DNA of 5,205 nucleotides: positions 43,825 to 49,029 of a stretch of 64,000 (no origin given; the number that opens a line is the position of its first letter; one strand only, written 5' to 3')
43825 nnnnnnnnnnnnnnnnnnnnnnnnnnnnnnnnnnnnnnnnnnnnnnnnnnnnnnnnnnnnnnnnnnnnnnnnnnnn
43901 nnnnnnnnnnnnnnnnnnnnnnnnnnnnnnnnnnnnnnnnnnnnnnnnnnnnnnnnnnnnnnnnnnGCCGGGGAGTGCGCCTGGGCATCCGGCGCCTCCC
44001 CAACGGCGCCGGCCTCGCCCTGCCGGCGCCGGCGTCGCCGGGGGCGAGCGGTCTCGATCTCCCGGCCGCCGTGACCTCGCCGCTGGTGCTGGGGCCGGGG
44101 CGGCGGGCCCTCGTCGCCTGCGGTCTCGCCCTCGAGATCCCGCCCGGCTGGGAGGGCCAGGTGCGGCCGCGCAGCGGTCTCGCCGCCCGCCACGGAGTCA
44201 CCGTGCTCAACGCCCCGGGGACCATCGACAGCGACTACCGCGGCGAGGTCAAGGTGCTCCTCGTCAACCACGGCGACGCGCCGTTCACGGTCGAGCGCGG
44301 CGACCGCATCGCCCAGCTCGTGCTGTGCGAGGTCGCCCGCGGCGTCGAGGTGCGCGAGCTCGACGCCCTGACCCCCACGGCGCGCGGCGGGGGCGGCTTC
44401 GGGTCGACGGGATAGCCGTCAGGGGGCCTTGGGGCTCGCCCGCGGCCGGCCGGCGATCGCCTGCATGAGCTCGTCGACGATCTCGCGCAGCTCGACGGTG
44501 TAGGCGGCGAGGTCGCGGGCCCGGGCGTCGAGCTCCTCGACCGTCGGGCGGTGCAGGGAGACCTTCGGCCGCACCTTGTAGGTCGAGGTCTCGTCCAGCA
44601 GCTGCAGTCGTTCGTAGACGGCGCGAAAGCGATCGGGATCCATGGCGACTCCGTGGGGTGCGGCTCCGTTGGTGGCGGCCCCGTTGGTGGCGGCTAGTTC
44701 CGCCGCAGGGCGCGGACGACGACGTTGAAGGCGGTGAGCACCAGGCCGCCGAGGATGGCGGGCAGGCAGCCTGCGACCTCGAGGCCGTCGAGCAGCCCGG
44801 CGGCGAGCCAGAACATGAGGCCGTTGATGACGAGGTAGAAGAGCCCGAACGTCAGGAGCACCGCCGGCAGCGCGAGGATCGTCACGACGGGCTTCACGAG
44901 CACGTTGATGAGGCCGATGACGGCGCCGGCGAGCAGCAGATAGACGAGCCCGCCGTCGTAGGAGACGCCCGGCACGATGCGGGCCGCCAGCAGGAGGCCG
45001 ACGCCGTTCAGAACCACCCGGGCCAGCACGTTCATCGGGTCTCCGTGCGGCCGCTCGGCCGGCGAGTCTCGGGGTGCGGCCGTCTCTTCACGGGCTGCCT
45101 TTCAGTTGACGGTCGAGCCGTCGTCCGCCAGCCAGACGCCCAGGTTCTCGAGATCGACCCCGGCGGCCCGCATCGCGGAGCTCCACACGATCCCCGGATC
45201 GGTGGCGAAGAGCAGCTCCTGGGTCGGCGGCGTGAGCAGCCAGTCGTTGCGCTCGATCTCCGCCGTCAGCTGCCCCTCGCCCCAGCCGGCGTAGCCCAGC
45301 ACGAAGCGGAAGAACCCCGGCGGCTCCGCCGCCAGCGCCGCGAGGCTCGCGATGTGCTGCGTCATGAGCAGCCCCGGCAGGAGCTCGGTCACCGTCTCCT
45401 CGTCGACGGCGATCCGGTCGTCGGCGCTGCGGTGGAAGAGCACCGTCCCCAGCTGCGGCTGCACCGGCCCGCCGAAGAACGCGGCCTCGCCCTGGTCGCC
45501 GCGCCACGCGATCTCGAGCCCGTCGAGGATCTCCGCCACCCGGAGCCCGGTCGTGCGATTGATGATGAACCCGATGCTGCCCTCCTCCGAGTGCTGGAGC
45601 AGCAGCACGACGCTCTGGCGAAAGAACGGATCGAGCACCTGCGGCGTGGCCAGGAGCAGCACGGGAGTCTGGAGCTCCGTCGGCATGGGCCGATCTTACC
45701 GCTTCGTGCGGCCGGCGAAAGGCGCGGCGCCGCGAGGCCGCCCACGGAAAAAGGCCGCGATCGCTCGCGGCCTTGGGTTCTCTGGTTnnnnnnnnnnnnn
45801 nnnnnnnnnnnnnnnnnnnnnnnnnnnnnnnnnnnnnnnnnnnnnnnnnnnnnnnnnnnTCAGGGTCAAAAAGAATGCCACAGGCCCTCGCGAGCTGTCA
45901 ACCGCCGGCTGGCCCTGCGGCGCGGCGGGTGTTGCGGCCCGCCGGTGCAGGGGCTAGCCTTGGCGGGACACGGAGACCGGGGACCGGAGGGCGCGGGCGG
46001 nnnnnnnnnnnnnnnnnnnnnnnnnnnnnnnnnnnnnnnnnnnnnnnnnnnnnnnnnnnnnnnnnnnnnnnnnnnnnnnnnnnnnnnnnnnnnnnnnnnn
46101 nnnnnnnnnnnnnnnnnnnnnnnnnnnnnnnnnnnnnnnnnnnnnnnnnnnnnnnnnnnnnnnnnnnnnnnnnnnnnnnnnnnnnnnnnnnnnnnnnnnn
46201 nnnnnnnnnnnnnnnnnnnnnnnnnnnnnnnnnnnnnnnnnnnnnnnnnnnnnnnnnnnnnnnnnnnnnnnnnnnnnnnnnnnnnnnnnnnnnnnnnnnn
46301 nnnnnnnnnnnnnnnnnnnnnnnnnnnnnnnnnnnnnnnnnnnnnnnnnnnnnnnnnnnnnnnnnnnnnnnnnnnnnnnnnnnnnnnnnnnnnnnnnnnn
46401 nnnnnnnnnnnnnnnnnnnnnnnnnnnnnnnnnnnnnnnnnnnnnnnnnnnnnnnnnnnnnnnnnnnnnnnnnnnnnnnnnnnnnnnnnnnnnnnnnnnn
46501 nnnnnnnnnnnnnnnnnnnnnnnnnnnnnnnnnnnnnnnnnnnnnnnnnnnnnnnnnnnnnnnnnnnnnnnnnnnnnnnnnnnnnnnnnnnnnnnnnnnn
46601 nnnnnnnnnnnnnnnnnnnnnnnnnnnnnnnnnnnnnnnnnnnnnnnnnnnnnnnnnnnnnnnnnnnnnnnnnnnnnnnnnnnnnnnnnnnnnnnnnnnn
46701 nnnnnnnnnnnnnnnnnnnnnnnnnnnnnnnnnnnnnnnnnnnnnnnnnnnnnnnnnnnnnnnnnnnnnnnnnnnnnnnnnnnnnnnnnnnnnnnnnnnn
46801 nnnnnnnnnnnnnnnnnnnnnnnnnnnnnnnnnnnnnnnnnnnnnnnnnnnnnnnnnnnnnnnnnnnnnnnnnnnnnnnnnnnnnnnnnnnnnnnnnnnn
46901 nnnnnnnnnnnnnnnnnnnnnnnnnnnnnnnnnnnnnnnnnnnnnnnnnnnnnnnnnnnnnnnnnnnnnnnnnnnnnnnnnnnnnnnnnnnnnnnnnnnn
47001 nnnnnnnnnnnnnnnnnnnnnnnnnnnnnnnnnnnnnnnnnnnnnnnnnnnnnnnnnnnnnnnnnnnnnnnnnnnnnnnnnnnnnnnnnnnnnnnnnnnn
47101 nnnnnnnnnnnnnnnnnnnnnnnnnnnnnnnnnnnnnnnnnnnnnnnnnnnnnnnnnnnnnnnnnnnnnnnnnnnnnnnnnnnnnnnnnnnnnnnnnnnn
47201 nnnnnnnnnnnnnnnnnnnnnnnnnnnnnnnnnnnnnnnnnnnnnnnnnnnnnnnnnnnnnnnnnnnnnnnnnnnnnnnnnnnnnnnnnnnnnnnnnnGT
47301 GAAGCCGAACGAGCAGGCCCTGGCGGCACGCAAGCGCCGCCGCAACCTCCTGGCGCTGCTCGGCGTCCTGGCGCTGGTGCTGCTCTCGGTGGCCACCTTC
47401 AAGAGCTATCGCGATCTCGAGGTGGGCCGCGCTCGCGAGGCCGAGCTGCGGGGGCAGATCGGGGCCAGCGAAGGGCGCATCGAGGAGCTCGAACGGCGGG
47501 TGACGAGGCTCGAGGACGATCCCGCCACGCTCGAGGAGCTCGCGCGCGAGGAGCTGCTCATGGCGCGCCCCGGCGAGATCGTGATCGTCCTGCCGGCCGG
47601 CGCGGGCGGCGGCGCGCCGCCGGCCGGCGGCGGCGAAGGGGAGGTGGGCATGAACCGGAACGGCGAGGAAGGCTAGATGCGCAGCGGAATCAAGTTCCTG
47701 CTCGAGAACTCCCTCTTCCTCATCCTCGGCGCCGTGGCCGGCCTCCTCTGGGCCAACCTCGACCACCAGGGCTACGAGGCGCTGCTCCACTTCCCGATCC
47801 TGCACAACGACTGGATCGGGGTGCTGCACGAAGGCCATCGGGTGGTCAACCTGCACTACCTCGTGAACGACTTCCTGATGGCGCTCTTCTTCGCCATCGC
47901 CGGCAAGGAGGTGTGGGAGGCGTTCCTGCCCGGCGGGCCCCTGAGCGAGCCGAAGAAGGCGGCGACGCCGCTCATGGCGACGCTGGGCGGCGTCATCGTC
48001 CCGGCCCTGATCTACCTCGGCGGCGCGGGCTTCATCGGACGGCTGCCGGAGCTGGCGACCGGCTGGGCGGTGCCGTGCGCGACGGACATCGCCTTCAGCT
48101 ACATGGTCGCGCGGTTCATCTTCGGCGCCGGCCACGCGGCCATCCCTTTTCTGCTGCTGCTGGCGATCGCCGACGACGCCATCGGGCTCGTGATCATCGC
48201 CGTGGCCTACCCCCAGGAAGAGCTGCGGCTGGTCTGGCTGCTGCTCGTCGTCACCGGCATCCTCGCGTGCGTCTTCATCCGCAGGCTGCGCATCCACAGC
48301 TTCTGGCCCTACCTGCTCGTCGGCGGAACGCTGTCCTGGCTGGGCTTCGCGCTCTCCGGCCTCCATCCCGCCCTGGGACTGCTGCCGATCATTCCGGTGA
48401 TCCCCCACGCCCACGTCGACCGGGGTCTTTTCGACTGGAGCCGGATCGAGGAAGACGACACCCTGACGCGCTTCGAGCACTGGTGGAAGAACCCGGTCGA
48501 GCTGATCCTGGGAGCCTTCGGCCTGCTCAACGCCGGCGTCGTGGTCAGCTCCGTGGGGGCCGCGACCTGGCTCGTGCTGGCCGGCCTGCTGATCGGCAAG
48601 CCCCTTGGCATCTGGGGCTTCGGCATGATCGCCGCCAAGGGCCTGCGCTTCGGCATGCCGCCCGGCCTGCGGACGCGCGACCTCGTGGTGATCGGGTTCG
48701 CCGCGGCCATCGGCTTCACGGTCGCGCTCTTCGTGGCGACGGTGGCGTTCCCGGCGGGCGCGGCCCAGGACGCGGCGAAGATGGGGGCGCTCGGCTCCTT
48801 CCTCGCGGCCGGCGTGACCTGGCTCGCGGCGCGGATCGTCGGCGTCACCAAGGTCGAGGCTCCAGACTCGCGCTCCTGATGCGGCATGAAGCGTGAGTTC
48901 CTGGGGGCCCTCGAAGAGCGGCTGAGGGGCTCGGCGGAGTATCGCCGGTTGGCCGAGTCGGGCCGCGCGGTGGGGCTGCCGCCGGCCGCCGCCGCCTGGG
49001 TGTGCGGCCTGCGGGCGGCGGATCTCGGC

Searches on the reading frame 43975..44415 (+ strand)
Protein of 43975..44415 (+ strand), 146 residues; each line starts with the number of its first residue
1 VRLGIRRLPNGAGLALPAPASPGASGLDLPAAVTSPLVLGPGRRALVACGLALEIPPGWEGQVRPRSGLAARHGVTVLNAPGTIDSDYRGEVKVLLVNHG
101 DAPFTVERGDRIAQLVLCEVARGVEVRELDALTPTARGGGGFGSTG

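Call 31: search_protein_families(library=pfam, proteins=[window:43975-44415:+], max_evalue=0.001)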
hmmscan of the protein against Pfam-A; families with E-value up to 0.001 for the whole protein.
window:43975-44415:+ (146 aa): 2 families
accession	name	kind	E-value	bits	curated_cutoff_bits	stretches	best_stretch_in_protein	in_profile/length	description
PF00692.24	dUTPase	-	1.5e-29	102.8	22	1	16-146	5-129/129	dUTPase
PF22769.1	DCD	-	1.6e-12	48.2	27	1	36-118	70-151/153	dCTP deaminase-like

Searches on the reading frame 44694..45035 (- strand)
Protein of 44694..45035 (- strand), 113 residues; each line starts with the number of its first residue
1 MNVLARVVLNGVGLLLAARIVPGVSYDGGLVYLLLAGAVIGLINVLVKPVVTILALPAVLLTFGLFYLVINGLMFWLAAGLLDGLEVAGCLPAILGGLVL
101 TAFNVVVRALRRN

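Call 31: search_protein_families(library=pfam, proteins=[window:44694-45035:-], max_evalue=0.001)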
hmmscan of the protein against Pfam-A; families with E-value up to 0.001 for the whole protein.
window:44694-45035:- (113 aa): 1 family
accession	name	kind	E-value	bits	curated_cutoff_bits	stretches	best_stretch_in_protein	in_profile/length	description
PF04020.18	Phage_holin_4_2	-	1.1e-26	93.9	28.8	1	1-106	1-105/105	Mycobacterial 4 TMS phage holin, superfamily IV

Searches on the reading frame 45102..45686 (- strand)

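Call 32: search_protein_families(library=pfam, proteins=[window:45102-45686:-], max_evalue=0.001)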
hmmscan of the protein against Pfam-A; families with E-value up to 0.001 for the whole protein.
window:45102-45686:- (194 aa): 1 family
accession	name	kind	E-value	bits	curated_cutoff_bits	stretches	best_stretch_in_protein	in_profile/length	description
PF02622.21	DUF179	-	2.6e-38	131.9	27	1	15-176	1-157/157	AlgH-like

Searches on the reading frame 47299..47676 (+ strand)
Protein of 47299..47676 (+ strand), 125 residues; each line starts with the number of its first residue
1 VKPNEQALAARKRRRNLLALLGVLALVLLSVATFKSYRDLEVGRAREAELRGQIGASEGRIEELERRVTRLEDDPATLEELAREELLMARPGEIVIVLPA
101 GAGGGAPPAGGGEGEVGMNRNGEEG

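Call 32: search_protein_families(library=pfam, proteins=[window:47299-47676:+], max_evalue=0.001)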
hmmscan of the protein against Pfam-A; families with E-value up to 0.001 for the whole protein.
window:47299-47676:+ (125 aa): 1 family
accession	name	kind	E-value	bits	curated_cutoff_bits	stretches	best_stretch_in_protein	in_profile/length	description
PF04977.20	DivIC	-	3.3e-11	43.3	28.9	1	24-99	3-78/80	Septum formation initiator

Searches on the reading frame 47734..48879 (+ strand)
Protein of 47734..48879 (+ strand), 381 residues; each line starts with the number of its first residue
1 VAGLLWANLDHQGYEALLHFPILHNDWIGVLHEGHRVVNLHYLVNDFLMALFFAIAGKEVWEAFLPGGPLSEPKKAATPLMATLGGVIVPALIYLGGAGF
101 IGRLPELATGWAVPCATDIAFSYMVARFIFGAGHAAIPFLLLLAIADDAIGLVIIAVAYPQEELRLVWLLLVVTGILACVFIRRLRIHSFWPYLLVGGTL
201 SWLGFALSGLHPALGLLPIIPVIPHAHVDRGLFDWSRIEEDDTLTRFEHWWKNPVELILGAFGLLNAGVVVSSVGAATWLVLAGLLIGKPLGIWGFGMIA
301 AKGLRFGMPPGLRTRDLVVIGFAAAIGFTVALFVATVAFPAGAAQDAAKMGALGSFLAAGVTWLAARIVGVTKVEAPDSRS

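Call 32: search_protein_families(library=pfam, proteins=[window:47734-48879:+], max_evalue=0.001)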
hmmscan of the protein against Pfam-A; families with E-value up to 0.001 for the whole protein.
window:47734-48879:+ (381 aa): 1 family
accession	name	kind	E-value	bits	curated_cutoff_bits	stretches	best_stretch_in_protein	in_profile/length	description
PF06965.17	Na_H_antiport_1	-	4.8e-63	213.7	23.5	1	2-363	20-371/374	Na+/H+ antiporter 1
